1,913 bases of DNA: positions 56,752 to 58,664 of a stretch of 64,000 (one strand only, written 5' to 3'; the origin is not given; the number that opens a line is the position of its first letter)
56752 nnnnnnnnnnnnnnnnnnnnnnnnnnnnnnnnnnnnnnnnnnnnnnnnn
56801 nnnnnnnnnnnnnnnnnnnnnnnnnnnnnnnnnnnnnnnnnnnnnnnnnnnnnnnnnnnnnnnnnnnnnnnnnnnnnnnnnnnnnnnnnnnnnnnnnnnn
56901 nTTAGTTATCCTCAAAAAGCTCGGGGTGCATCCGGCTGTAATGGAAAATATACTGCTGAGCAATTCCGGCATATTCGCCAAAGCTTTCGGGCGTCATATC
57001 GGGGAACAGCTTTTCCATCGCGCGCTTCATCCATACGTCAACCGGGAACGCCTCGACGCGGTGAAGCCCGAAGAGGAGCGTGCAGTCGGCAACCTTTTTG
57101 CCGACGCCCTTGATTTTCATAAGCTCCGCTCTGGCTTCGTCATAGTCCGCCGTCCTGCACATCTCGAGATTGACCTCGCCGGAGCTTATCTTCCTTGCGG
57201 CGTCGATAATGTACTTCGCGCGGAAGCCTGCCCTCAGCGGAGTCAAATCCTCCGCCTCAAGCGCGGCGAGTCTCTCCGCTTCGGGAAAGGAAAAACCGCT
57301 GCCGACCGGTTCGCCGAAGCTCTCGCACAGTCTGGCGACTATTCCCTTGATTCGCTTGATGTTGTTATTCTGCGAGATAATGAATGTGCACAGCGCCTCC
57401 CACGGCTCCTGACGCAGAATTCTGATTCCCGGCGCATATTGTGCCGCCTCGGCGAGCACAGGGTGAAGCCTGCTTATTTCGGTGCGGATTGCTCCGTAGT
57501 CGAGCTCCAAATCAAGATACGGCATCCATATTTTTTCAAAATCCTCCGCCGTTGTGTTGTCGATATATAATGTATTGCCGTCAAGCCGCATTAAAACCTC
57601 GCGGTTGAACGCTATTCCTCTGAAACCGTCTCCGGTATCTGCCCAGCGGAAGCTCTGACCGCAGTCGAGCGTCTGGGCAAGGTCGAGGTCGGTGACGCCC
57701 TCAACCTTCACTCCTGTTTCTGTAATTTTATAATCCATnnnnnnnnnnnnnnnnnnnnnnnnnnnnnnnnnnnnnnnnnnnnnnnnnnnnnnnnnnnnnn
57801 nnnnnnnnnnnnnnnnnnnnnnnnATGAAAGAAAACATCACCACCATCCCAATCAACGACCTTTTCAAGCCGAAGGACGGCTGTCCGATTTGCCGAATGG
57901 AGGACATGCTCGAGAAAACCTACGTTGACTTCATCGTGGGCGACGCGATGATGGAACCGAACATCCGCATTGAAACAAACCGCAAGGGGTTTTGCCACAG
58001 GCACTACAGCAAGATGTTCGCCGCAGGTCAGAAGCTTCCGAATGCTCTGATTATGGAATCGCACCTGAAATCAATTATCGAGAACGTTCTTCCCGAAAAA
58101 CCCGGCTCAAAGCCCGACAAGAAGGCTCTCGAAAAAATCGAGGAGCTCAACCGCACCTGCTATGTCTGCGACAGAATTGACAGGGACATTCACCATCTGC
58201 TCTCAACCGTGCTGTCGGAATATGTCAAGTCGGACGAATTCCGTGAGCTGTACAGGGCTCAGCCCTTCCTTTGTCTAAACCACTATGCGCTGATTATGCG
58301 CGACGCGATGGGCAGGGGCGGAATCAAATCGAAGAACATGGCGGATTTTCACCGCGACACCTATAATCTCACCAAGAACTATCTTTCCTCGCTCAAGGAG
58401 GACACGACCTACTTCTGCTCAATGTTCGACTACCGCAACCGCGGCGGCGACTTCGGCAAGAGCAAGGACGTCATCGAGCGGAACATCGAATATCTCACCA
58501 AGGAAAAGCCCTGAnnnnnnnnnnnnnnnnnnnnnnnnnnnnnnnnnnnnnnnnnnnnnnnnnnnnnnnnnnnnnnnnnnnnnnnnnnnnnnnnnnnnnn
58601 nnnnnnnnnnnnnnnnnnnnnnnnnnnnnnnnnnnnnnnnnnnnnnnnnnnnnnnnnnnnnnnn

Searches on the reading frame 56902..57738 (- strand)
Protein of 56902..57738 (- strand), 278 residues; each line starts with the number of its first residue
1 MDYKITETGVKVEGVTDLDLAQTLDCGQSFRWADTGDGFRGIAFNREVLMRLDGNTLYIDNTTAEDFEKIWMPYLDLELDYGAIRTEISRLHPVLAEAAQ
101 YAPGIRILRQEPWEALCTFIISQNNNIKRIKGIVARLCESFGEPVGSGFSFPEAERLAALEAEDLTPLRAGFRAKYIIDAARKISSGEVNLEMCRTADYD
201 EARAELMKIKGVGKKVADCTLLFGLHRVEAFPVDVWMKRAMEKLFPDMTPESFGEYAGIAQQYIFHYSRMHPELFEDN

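Call 5: search_protein_families(library=pfam, proteins=[window:56902-57738:-], max_evalue=0.1)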
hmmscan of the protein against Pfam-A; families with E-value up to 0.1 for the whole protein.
window:56902-57738:- (278 aa): 3 families
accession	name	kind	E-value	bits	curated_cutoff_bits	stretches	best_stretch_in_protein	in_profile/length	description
PF07934.18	OGG_N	-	4.9e-24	85.2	23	1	16-116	7-115/115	8-oxoguanine DNA glycosylase, N-terminal domain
PF00730.31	HhH-GPD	-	3.9e-13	50.1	26.2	1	119-245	3-87/108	HhH-GPD superfamily base excision DNA repair protein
PF00633.29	HHH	-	0.00091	19.4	24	1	203-222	10-29/30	Helix-hairpin-helix motif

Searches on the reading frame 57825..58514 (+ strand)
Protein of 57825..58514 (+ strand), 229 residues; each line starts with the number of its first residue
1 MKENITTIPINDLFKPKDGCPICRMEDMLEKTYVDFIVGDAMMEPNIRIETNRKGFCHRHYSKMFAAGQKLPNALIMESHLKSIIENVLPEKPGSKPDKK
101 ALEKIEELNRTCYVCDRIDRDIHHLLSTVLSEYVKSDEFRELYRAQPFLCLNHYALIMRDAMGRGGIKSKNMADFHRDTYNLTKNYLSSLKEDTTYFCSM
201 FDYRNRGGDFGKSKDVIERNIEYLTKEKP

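Call 5: search_protein_families(library=pfam, proteins=[window:57825-58514:+], max_evalue=0.1)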
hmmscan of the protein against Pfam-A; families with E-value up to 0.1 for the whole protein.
window:57825-58514:+ (229 aa): 2 families
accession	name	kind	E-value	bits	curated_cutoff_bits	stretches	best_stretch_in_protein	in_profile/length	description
PF19538.4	DUF6062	-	3.4e-72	243.2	27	1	1-227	1-239/243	Family of unknown function (DUF6062)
PF04423.19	Rad50_zn_hook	-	0.015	15.5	24.3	1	99-117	9-27/52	Rad50 zinc hook motif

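Call 6: search_protein_families(library=ncbifam, proteins=[window:57825-58514:+], max_evalue=0.1)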
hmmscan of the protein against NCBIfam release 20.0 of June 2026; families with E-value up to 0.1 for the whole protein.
window:57825-58514:+ (229 aa): 0 families
